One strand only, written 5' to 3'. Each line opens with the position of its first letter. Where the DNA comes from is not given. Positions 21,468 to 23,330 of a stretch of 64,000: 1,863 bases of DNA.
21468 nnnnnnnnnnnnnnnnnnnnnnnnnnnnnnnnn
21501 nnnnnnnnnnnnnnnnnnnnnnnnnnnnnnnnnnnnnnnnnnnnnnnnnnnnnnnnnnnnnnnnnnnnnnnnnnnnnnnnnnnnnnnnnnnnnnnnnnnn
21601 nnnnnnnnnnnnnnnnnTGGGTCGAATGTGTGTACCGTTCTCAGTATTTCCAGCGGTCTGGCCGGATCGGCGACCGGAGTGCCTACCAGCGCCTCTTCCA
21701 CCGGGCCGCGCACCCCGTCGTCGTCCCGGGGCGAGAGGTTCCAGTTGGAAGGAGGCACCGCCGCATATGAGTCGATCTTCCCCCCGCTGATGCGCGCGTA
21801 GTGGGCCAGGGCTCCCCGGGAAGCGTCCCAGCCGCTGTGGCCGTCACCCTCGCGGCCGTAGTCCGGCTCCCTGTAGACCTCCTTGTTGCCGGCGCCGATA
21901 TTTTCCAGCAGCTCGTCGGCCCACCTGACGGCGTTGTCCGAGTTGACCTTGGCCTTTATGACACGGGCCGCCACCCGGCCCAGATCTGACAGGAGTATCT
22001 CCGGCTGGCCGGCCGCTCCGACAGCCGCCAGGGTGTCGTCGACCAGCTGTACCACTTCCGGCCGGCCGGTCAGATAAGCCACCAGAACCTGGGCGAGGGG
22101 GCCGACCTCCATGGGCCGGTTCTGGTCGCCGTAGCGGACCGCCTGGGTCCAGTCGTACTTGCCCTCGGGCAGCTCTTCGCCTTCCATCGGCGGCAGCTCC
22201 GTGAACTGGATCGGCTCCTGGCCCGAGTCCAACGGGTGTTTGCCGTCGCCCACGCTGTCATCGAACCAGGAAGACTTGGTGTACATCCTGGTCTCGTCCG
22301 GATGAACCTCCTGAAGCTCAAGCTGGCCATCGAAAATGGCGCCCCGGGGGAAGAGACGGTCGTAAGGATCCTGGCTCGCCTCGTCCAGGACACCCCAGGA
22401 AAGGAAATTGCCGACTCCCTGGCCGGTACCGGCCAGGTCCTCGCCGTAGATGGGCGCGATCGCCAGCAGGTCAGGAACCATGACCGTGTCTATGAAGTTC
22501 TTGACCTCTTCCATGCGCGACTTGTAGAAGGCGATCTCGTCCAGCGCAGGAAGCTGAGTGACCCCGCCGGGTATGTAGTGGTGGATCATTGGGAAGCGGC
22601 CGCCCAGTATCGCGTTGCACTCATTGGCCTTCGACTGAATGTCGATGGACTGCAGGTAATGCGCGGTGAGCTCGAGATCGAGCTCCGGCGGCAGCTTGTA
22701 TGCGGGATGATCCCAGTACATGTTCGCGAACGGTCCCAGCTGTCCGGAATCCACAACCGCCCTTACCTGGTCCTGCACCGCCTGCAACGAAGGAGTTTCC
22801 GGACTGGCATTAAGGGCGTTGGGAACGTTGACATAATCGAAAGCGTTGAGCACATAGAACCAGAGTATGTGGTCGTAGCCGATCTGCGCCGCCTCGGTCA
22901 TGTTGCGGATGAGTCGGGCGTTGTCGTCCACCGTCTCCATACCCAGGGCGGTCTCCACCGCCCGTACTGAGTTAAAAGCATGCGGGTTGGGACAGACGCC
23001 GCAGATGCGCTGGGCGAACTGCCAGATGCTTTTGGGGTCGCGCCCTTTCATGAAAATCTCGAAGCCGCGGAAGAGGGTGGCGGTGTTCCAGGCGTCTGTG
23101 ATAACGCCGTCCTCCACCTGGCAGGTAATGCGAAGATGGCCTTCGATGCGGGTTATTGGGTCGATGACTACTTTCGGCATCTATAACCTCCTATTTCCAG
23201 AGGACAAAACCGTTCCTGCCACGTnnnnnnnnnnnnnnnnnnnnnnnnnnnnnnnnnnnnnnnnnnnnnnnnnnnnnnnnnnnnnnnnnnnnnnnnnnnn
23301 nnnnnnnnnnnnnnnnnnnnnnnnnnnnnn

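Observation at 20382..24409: Operon architecture suggests a membrane-anchored, Tat-exported [NiFeSe] uptake hydrogenase with its own b-type cytochrome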

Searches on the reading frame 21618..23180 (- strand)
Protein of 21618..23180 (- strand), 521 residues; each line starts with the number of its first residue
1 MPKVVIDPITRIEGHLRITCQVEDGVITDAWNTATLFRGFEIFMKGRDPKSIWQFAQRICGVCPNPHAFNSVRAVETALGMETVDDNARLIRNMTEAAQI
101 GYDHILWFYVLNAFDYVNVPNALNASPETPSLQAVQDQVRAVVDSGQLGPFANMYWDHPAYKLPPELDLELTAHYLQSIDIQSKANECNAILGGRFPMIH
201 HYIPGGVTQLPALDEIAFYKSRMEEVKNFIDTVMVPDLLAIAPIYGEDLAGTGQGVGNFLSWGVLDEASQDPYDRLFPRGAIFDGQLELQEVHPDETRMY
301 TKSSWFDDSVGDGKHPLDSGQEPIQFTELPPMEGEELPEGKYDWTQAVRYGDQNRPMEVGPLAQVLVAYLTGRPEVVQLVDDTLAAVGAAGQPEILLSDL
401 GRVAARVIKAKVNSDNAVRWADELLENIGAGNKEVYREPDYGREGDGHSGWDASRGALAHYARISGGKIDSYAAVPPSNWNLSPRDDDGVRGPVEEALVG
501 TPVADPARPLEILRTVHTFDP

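Call 15: find_homologous_proteins(query=window:21618-23180:-, max_evalue=1e-50)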
Query seq(521 aa) (521 aa): 7997 proteins with E <= 1e-50 among 8000 candidates; the best 120 are listed.
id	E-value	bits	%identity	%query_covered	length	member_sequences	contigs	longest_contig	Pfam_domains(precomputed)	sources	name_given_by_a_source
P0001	0.0e+0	1214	100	100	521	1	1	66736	PF00374.25,PF27537.1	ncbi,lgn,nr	ncbi:MAG: nickel-dependent hydrogenase large subunit [Thermoleophilia bacterium]|nr:nickel-dependent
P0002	0.0e+0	1066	85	100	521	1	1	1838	PF00374.25,PF27537.1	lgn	-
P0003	0.0e+0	1053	85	100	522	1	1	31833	PF00374.25,PF27537.1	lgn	-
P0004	0.0e+0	1034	84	100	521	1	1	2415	PF00374.25,PF27537.1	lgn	-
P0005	4.4e-289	978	78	100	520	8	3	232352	PF00374.25,PF27537.1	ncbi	ncbi:MAG: nickel-dependent hydrogenase large subunit [Thermoleophilia bacterium]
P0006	1.6e-288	976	79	100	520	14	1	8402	PF00374.25,PF27537.1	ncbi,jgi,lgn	-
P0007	2.5e-287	972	78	100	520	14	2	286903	PF00374.25,PF27537.1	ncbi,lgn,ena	-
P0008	7.3e-285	964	77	100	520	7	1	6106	PF00374.25,PF27537.1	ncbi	-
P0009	4.2e-282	955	77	100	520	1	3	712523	PF00374.25,PF27537.1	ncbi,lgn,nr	ncbi:MAG: nickel-dependent hydrogenase large subunit [Actinobacteria bacterium]|nr:nickel-dependent 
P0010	7.3e-281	951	77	100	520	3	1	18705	PF00374.25,PF27537.1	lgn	-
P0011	7.8e-281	950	77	100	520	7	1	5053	PF00374.25,PF27537.1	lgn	-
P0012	1.0e-280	950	77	100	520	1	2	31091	PF00374.25,PF27537.1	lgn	-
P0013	6.5e-277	938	76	100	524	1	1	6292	PF00374.25,PF27537.1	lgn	-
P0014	2.3e-275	932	75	100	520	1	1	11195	PF00374.25,PF27537.1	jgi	jgi:Ni,Fe-hydrogenase I large subunit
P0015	3.2e-274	929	76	100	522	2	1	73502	PF00374.25,PF27537.1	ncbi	ncbi:MAG: nickel-dependent hydrogenase large subunit [Thermoleophilia bacterium]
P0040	5.1e-240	816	65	100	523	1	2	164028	PF00374.25,PF27537.1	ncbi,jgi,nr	ncbi:MAG: nickel-dependent hydrogenase large subunit [Actinobacteria bacterium]|nr:MAG: nickel-depen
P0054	3.3e-234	797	65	100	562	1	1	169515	PF00374.25,PF27537.1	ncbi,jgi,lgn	ncbi:MAG TPA: nickel-dependent hydrogenase large subunit [Coriobacteriia bacterium]|jgi:Ni,Fe-hydrog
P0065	2.1e-229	781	64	100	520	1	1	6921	PF00374.25,PF27537.1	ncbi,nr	ncbi:MAG TPA: nickel-dependent hydrogenase large subunit [Coriobacteriia bacterium]|nr:nickel-depend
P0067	3.6e-229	780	64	100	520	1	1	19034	PF00374.25,PF27537.1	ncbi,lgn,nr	ncbi:MAG: nickel-dependent hydrogenase large subunit [Coriobacteriia bacterium]|nr:nickel-dependent 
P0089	4.7e-224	763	63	100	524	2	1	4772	PF00374.25,PF27537.1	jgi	jgi:Ni,Fe-hydrogenase I large subunit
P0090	7.6e-224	762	64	100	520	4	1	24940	PF00374.25,PF27537.1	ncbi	ncbi:MAG: nickel-dependent hydrogenase large subunit [Coriobacteriia bacterium]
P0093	1.9e-222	758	62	100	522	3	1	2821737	PF00374.25,PF27537.1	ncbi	ncbi:MAG: nickel-dependent hydrogenase large subunit [Coriobacteriia bacterium]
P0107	1.9e-219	748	61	100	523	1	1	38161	PF00374.25,PF27537.1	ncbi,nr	ncbi:MAG: nickel-dependent hydrogenase large subunit [Coriobacteriia bacterium]|nr:nickel-dependent 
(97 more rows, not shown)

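Call 18: find_related_loci(query=window:21618-23180:-, collection=genome_contigs, flank=4000)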
Query window:21618-23180:- (521 aa) in genome_contigs; peptide patterns used: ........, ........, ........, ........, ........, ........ (x = any residue, [..] = any of these).
79 stretches matched a pattern; 17 encode a relative of the query (tblastn E <= 1e-3); 17 distinct loci.
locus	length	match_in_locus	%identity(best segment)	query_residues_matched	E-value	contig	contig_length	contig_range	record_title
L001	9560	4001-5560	78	1-521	0e+0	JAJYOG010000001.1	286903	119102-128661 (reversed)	MAG: Actinomycetes bacterium isolate DBS2-5.bin27 NODE_5_length_286903_cov_5.357383, whole genome shotgun sequence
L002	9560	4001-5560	78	1-521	0e+0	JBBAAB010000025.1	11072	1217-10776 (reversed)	MAG: Thermoleophilia bacterium isolate SO_2017_GW3_30 scaffold_2943_c1_OW296A_2017, whole genome shotgun sequence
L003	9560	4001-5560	77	1-521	0e+0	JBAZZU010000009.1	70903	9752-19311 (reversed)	MAG: Thermoleophilia bacterium isolate SO_2017_GW3_24 scaffold_353_c1_OW296A_2017, whole genome shotgun sequence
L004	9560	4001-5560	78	1-521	0e+0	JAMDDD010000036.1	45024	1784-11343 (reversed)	MAG: Actinomycetota bacterium isolate FK_Sedi_B_Bin.151 NODE_2144_length_45024_cov_2.96645, whole genome shotgun sequenc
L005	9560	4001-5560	78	1-521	0e+0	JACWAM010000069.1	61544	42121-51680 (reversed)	MAG: Thermoleophilia bacterium isolate B_ACT_11 k141_295343, whole genome shotgun sequence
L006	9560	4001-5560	76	1-521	0e+0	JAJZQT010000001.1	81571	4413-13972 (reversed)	MAG: Actinomycetes bacterium isolate SKS1.bin55 NODE_433_length_81571_cov_16.996108, whole genome shotgun sequence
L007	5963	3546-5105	76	1-521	0e+0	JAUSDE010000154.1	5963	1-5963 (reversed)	MAG: Thermoleophilia bacterium isolate E14_concoct.bin.89_sub E14_k141_397034, whole genome shotgun sequence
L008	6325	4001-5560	76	1-521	0e+0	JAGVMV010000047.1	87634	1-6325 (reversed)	MAG: Thermoleophilia bacterium isolate DeMMO3_11 c_000000094919, whole genome shotgun sequence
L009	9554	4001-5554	74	3-521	0e+0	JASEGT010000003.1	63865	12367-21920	MAG: Actinomycetota bacterium isolate Yes70-03 NODE_3_length_63865_cov_5.089500, whole genome shotgun sequence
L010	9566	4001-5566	74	1-521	0e+0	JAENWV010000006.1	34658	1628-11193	MAG: Thermoleophilia bacterium isolate 5_8_m_bin1 k141_87769_length_34658_cov_80.6731, whole genome shotgun sequence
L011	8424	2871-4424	74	3-521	0e+0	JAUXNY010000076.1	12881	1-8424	MAG: Candidatus Aquicultor sp. isolate C1_metabat.bin.19 C1_k141_216828, whole genome shotgun sequence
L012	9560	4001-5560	71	1-521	0e+0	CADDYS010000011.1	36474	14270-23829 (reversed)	unidentified bacterium isolate 10 genome assembly, contig: NODE_617_length_36474_cov_17.624343, whole genome shotgun seq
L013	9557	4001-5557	69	3-521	0e+0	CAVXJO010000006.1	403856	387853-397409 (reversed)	MAG: uncultured Thermoleophilia bacterium isolate MFD05684.bin.1.282 genome assembly, contig: contig_35239, whole genome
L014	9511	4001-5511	75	3-521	0e+0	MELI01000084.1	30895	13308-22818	MAG: Candidatus Aquicultor primus gwc2_scaffold_4440, whole genome shotgun sequence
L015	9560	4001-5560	79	1-521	0e+0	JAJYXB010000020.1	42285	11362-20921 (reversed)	MAG: Actinomycetes bacterium isolate FK3.bin172 NODE_1668_length_42285_cov_19.362019, whole genome shotgun sequence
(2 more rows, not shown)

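Call 37: search_protein_representatives(protein=window:21618-23180:-)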
Query: 521 residues. Proteins with E-value up to 0.001 (for the whole library): 4165; up to 1e-10: 1730; up to 1e-30: 339. The best 150 are listed.
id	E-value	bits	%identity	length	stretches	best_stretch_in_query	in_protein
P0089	1.5e-224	763.1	64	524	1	1-521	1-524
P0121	1.4e-156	538.7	49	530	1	1-521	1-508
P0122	9.4e-135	466.7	46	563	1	4-521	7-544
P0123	1.2e-109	383.9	43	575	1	5-521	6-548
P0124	3.4e-104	365.8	61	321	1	220-521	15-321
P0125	1.8e-101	356.9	44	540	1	3-521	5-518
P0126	1.4e-96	340.7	40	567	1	3-521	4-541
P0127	5.0e-96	338.9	41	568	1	1-521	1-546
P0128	2.2e-90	320.3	39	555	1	4-521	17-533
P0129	5.8e-90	318.9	40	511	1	4-521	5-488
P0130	2.4e-88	313.5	67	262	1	3-206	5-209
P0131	5.9e-88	312.2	40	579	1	3-521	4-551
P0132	1.1e-86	308.1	40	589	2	213-521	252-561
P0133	4.0e-85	302.9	39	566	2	218-521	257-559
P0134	2.9e-84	300.0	38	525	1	4-521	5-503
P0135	9.5e-82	291.8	39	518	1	1-521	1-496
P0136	1.1e-80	288.3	40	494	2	150-521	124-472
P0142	2.3e-76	274.0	40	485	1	1-521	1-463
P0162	3.6e-66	240.4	35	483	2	149-521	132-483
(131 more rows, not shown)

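Call 39: list_cluster_members(proteins=[P0001, P0054, P0065, P0067, P0090, P0093, P0107, P0040, P0089, P0121])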
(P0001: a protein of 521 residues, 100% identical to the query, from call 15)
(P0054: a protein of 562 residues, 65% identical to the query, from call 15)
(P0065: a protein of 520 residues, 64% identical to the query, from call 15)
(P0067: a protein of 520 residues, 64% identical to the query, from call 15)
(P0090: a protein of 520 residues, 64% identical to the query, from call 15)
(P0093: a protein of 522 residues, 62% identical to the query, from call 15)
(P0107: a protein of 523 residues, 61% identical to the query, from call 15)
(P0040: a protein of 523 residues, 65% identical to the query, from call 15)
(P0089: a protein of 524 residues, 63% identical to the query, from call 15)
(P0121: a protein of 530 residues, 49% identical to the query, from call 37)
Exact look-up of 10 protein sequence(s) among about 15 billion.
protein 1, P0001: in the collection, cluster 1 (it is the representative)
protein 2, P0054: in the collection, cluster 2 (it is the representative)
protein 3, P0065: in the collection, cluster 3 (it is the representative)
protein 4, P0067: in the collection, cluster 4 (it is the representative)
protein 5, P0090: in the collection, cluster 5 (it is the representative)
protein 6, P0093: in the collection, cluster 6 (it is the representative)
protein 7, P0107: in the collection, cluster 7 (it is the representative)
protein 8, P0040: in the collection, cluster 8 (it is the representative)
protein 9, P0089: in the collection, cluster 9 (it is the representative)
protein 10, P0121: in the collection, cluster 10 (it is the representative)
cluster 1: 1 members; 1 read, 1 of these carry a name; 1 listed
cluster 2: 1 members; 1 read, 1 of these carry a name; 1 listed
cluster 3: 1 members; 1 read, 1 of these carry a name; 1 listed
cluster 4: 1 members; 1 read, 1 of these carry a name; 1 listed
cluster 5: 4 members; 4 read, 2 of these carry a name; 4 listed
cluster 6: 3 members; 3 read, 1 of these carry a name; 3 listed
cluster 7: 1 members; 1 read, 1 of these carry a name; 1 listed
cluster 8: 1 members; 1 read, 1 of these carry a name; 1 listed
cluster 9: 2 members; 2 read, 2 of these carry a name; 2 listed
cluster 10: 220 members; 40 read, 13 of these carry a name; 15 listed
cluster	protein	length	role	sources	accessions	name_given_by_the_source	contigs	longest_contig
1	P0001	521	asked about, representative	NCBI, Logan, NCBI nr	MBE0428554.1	MAG: nickel-dependent hydrogenase large subunit [Thermoleophilia bacterium] | nickel-dependent hydrogenase large subunit [Thermoleophilia bacterium]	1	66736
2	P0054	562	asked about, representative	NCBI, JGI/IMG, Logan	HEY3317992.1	MAG TPA: nickel-dependent hydrogenase large subunit [Coriobacteriia bacterium] | Ni,Fe-hydrogenase I large subunit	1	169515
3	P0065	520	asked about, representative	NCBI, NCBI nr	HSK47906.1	MAG TPA: nickel-dependent hydrogenase large subunit [Coriobacteriia bacterium] | nickel-dependent hydrogenase large subunit [Coriobacteriia bacterium]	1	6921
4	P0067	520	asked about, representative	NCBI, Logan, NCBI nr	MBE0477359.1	MAG: nickel-dependent hydrogenase large subunit [Coriobacteriia bacterium] | nickel-dependent hydrogenase large subunit [Coriobacteriia bacterium]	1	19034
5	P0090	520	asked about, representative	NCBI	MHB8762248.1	MAG: nickel-dependent hydrogenase large subunit [Coriobacteriia bacterium]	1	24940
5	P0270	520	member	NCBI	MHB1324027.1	MAG: nickel-dependent hydrogenase large subunit [Coriobacteriia bacterium]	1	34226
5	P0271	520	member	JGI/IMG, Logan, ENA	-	-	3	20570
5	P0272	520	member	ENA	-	-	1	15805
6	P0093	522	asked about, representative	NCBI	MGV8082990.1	MAG: nickel-dependent hydrogenase large subunit [Coriobacteriia bacterium]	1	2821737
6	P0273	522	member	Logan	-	-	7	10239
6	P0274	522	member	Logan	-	-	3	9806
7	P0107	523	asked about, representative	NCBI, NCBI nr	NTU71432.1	MAG: nickel-dependent hydrogenase large subunit [Coriobacteriia bacterium] | nickel-dependent hydrogenase large subunit [Coriobacteriia bacterium]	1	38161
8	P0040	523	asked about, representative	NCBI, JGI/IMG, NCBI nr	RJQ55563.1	MAG: nickel-dependent hydrogenase large subunit [Actinobacteria bacterium] | MAG: nickel-dependent hydrogenase large subunit [Actinomycetota bacterium]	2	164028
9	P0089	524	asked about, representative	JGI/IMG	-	Ni,Fe-hydrogenase I large subunit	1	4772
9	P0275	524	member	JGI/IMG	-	Ni,Fe-hydrogenase I large subunit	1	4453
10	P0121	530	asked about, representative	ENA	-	-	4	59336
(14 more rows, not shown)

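Call 45: find_homologous_proteins(query=P0093, max_evalue=1e-50)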
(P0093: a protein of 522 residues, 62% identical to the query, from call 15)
Query P0093 (522 aa): 7567 proteins with E <= 1e-50 among 8000 candidates; the best 120 are listed.
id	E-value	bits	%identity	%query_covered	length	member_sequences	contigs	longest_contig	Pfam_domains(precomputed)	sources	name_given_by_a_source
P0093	0.0e+0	1206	100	100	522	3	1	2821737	PF00374.25,PF27537.1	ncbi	ncbi:MAG: nickel-dependent hydrogenase large subunit [Coriobacteriia bacterium]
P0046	1.6e-271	920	73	100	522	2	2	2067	PF00374.25,PF27537.1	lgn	-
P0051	1.4e-270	916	74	100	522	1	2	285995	PF00374.25,PF27537.1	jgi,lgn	-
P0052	1.7e-268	910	72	100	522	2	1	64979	PF00374.25,PF27537.1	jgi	jgi:Ni,Fe-hydrogenase I large subunit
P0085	3.3e-266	902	72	100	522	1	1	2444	PF00374.25,PF27537.1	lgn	-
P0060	2.8e-265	899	72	100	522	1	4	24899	PF00374.25,PF27537.1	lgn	-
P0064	2.1e-264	896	71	100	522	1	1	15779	PF00374.25,PF27537.1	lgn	-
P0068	2.7e-264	896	72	100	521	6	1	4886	PF00374.25,PF27537.1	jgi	jgi:Ni,Fe-hydrogenase I large subunit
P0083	5.6e-264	895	72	100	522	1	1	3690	PF00374.25,PF27537.1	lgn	-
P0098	8.1e-261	884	71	100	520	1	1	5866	PF00374.25,PF27537.1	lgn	-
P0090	1.8e-257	873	70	100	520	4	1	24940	PF00374.25,PF27537.1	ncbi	ncbi:MAG: nickel-dependent hydrogenase large subunit [Coriobacteriia bacterium]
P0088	4.8e-257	872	71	100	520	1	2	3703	PF00374.25,PF27537.1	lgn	-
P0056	2.8e-255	866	70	100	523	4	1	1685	PF00374.25,PF27537.1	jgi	jgi:hydrogenase large subunit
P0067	1.6e-251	854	68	100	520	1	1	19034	PF00374.25,PF27537.1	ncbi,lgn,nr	ncbi:MAG: nickel-dependent hydrogenase large subunit [Coriobacteriia bacterium]|nr:nickel-dependent 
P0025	7.0e-249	845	68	100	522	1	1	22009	PF00374.25,PF27537.1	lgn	-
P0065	1.5e-248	844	70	100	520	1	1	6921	PF00374.25,PF27537.1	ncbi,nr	ncbi:MAG TPA: nickel-dependent hydrogenase large subunit [Coriobacteriia bacterium]|nr:nickel-depend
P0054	1.3e-237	808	65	100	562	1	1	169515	PF00374.25,PF27537.1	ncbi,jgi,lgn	ncbi:MAG TPA: nickel-dependent hydrogenase large subunit [Coriobacteriia bacterium]|jgi:Ni,Fe-hydrog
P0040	3.7e-224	763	64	100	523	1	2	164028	PF00374.25,PF27537.1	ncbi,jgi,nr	ncbi:MAG: nickel-dependent hydrogenase large subunit [Actinobacteria bacterium]|nr:MAG: nickel-depen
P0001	1.2e-222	758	62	100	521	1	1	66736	PF00374.25,PF27537.1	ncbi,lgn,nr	ncbi:MAG: nickel-dependent hydrogenase large subunit [Thermoleophilia bacterium]|nr:nickel-dependent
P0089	7.1e-207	706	58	100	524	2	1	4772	PF00374.25,PF27537.1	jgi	jgi:Ni,Fe-hydrogenase I large subunit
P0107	1.8e-198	678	54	100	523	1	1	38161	PF00374.25,PF27537.1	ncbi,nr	ncbi:MAG: nickel-dependent hydrogenase large subunit [Coriobacteriia bacterium]|nr:nickel-dependent 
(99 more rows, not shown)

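Call 46: list_cluster_members(proteins=[P0122, P0123, P0125, P0126, P0127, P0128, P0129, P0131, P0134, P0162])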
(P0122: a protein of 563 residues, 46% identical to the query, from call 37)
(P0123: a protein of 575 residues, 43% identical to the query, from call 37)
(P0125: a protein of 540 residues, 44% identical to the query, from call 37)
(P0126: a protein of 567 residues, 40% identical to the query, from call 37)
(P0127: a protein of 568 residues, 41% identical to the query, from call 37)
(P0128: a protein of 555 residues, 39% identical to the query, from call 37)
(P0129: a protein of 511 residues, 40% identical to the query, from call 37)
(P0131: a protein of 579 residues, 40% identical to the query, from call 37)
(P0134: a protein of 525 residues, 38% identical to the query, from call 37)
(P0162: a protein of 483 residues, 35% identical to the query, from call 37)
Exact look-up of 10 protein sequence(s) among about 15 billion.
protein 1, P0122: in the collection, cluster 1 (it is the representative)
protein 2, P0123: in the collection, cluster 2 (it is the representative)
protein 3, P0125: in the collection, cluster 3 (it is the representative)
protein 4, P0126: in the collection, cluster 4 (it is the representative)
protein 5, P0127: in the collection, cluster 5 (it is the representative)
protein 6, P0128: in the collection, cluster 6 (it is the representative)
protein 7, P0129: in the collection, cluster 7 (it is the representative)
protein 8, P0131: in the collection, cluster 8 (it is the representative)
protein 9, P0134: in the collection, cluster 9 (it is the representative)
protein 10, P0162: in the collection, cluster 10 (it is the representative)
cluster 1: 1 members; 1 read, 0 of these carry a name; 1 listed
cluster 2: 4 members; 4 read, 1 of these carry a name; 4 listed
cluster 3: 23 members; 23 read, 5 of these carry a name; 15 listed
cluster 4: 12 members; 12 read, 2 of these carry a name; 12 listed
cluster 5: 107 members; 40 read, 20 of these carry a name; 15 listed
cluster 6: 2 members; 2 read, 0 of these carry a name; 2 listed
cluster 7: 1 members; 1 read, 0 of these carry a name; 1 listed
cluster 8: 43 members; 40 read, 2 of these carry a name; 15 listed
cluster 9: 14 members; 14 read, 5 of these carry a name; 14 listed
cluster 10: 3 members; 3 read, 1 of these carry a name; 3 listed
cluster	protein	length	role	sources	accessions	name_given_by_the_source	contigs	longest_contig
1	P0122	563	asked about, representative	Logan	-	-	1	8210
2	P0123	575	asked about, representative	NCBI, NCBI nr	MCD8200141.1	MAG: nickel-dependent hydrogenase large subunit [Coriobacteriaceae bacterium] | nickel-dependent hydrogenase large subunit [Coriobacteriaceae bacterium]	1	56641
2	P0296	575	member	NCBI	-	-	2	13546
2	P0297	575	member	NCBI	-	-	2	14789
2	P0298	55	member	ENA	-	-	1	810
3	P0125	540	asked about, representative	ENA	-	-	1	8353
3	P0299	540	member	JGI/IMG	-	[NiFe] hydrogenase large subunit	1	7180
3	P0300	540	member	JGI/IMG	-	[NiFe] hydrogenase large subunit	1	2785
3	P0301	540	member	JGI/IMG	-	[NiFe] hydrogenase large subunit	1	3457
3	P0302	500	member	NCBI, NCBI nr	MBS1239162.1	MAG: nickel-dependent hydrogenase large subunit [Deltaproteobacteria bacterium] | nickel-dependent hydrogenase large subunit [Deltaproteobacteria bacterium]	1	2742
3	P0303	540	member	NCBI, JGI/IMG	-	[NiFe] hydrogenase large subunit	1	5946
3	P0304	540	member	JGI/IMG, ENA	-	-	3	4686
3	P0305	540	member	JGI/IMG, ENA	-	-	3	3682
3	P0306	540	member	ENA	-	-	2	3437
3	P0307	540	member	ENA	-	-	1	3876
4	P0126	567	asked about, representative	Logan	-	-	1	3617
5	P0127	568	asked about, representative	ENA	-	-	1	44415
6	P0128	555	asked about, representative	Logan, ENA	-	-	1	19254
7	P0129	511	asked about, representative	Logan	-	-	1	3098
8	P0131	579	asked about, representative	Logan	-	-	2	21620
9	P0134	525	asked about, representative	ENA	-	-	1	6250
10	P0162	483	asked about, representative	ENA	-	-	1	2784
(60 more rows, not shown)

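Call 49: find_encoding_contigs(protein=P0123, flank=5000, max_places=2)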
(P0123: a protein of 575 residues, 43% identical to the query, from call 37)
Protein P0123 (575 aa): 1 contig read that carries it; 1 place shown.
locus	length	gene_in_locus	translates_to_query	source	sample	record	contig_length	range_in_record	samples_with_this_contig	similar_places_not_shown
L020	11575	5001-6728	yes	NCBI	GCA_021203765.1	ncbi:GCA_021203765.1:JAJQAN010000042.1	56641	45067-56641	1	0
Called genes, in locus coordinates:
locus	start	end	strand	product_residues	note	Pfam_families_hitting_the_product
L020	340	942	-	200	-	-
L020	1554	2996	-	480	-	PF00282:Pyridoxal_deC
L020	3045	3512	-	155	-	PF01668:SmpB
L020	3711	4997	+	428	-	PF01058:Oxidored_q6, PF14720:NiFe_hyd_SSU_C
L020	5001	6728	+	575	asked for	PF00374:NiFeSe_Hases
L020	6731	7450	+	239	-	PF01292:Ni_hydr_CYTB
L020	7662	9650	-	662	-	-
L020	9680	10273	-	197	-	PF01750:HycI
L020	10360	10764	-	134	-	PF00380:Ribosomal_S9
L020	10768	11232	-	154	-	PF00572:Ribosomal_L13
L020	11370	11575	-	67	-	?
